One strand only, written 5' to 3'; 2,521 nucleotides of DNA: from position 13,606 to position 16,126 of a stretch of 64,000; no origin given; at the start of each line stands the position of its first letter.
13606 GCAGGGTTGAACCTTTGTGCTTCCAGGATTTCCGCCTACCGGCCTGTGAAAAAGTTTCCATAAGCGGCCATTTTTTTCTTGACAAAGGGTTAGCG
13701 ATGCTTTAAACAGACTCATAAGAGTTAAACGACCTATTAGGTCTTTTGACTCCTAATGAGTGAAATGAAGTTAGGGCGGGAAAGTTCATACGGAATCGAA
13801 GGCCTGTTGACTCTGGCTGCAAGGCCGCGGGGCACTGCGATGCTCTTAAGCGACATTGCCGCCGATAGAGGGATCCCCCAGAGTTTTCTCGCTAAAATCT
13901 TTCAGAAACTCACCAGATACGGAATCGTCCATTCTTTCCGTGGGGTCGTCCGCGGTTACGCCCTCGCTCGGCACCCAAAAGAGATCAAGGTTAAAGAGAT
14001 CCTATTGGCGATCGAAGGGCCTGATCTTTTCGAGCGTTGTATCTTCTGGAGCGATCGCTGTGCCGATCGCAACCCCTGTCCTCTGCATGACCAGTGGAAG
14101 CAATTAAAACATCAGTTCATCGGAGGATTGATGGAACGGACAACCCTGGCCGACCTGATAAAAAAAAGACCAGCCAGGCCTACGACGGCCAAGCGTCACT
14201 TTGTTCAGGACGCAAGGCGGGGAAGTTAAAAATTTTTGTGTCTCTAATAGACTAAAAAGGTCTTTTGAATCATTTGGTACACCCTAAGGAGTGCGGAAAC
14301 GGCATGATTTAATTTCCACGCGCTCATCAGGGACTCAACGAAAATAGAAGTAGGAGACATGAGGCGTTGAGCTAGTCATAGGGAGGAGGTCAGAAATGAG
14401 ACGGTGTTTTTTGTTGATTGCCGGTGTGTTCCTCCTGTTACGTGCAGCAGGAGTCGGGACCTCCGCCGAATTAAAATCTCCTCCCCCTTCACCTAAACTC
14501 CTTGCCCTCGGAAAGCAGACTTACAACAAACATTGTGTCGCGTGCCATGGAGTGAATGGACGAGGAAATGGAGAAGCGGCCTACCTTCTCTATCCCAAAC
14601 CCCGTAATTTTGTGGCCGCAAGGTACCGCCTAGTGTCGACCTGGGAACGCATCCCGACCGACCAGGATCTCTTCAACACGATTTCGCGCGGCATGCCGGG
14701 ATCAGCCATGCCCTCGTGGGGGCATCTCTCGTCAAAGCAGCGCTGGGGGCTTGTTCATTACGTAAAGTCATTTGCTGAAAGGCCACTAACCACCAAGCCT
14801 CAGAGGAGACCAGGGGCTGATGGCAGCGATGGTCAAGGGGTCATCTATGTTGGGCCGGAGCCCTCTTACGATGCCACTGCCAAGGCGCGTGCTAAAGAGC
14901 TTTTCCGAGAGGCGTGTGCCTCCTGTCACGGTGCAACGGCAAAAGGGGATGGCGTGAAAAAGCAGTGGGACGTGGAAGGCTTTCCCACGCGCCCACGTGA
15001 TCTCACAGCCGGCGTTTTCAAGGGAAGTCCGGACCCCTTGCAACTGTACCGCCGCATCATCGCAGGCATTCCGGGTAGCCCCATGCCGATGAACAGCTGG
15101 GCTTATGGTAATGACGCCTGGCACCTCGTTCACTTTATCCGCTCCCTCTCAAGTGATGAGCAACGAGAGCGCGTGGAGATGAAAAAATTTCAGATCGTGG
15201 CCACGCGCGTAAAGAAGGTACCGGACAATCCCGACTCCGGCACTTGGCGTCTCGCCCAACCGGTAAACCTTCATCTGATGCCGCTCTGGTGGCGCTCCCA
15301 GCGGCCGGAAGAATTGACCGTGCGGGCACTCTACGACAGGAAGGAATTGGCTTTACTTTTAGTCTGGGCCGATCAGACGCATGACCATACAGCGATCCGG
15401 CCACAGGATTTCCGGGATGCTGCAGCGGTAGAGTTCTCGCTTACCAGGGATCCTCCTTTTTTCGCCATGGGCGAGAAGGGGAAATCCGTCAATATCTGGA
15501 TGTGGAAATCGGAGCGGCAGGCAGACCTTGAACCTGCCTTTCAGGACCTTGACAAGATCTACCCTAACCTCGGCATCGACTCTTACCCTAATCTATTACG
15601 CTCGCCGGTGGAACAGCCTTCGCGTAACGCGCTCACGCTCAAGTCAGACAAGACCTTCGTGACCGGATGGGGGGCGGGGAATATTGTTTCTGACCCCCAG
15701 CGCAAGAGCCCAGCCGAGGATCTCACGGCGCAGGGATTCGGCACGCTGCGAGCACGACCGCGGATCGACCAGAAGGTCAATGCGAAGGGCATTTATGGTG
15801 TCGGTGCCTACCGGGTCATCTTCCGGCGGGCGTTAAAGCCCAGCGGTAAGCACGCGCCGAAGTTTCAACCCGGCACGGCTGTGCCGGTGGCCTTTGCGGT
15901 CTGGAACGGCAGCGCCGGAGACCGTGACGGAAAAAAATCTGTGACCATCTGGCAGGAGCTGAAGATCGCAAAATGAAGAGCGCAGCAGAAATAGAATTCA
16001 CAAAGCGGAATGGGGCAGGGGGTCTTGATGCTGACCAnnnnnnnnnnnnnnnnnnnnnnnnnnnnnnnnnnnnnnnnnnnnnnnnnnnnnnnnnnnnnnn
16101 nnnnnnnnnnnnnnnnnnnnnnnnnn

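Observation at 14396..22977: Periplasmic-type NXR/NarG-like Mo-enzyme module (gamma-alpha-small ORF-beta-chaperone-HExxH)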

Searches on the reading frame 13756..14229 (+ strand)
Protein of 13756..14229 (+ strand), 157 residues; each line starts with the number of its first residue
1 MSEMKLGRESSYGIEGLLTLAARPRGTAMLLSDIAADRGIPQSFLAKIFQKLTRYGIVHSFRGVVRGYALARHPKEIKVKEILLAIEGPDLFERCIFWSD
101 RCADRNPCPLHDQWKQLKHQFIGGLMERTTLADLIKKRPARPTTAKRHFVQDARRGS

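Call 4: search_protein_families(library=pfam, proteins=[window:13756-14229:+], max_evalue=0.01)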
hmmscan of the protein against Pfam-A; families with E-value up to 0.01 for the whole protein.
window:13756-14229:+ (157 aa): 2 families
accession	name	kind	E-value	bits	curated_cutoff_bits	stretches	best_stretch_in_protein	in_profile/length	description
PF02082.26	Rrf2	-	9.2e-28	97.5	30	1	8-136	3-131/132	Iron-dependent Transcriptional regulator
PF22798.2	DUF5817_CT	-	0.004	17.4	29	1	33-66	20-53/54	DUF5817, C-terminal domain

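Call 5: search_protein_families(library=ncbifam, proteins=[window:13756-14229:+], max_evalue=0.01)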
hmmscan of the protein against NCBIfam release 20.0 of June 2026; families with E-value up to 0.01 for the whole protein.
window:13756-14229:+ (157 aa): 7 families
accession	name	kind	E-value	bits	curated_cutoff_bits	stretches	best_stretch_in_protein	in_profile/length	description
TIGR00738.1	rrf2_super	superfamily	4.8e-30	104.2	73.3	1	4-136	1-132/132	Rrf2 family transcriptional regulator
TIGR02010.1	IscR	equivalog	1.9e-20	73.1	207.55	1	4-138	1-133/135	Fe-S cluster assembly transcriptional regulator IscR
TIGR02944.1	suf_reg_Xantho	equivalog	2.2e-17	63.6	110.65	1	5-134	3-130/130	SUF system Fe-S cluster assembly regulator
NF047409.1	Cys_reg_CymR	equivalog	3.3e-15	56.4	195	1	4-140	1-129/139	cysteine metabolism transcriptional regulator CymR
NF008110.0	PRK10857.1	equivalog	3e-14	53.1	275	1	4-155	1-149/164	Fe-S cluster assembly transcriptional regulator IscR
NF008240.0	PRK11014.1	equivalog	2.6e-11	43.7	182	1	5-137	2-130/141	nitric oxide-sensing transcriptional repressor NsrR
NF008886.0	PRK11920.1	equivalog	2.8e-11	43.3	193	1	4-140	1-136/153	iron-responsive transcriptional regulator RirA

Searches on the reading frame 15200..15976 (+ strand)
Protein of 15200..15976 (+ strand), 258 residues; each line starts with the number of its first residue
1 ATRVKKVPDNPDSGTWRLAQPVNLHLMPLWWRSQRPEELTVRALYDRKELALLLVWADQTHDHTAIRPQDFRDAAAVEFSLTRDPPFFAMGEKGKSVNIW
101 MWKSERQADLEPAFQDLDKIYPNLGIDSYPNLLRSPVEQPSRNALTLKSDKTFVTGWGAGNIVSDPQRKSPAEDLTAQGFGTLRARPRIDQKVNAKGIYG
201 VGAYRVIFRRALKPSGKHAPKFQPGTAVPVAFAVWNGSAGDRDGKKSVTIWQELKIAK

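Call 18: search_solved_structures(query=window:15200-15976:+, max_evalue=0.001, show_alignments=2)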
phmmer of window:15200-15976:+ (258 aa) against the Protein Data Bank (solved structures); distinct sequences matched with E-value up to 0.001: 2.
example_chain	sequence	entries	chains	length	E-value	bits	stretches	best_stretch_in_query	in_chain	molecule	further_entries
7b04_C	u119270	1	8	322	2.5e-24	89.2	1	40-255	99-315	Nitrite oxidoreductase subunit C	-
2ivf_C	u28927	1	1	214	1.6e-13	53.8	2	38-109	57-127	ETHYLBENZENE DEHYDROGENASE GAMMA-SUBUNIT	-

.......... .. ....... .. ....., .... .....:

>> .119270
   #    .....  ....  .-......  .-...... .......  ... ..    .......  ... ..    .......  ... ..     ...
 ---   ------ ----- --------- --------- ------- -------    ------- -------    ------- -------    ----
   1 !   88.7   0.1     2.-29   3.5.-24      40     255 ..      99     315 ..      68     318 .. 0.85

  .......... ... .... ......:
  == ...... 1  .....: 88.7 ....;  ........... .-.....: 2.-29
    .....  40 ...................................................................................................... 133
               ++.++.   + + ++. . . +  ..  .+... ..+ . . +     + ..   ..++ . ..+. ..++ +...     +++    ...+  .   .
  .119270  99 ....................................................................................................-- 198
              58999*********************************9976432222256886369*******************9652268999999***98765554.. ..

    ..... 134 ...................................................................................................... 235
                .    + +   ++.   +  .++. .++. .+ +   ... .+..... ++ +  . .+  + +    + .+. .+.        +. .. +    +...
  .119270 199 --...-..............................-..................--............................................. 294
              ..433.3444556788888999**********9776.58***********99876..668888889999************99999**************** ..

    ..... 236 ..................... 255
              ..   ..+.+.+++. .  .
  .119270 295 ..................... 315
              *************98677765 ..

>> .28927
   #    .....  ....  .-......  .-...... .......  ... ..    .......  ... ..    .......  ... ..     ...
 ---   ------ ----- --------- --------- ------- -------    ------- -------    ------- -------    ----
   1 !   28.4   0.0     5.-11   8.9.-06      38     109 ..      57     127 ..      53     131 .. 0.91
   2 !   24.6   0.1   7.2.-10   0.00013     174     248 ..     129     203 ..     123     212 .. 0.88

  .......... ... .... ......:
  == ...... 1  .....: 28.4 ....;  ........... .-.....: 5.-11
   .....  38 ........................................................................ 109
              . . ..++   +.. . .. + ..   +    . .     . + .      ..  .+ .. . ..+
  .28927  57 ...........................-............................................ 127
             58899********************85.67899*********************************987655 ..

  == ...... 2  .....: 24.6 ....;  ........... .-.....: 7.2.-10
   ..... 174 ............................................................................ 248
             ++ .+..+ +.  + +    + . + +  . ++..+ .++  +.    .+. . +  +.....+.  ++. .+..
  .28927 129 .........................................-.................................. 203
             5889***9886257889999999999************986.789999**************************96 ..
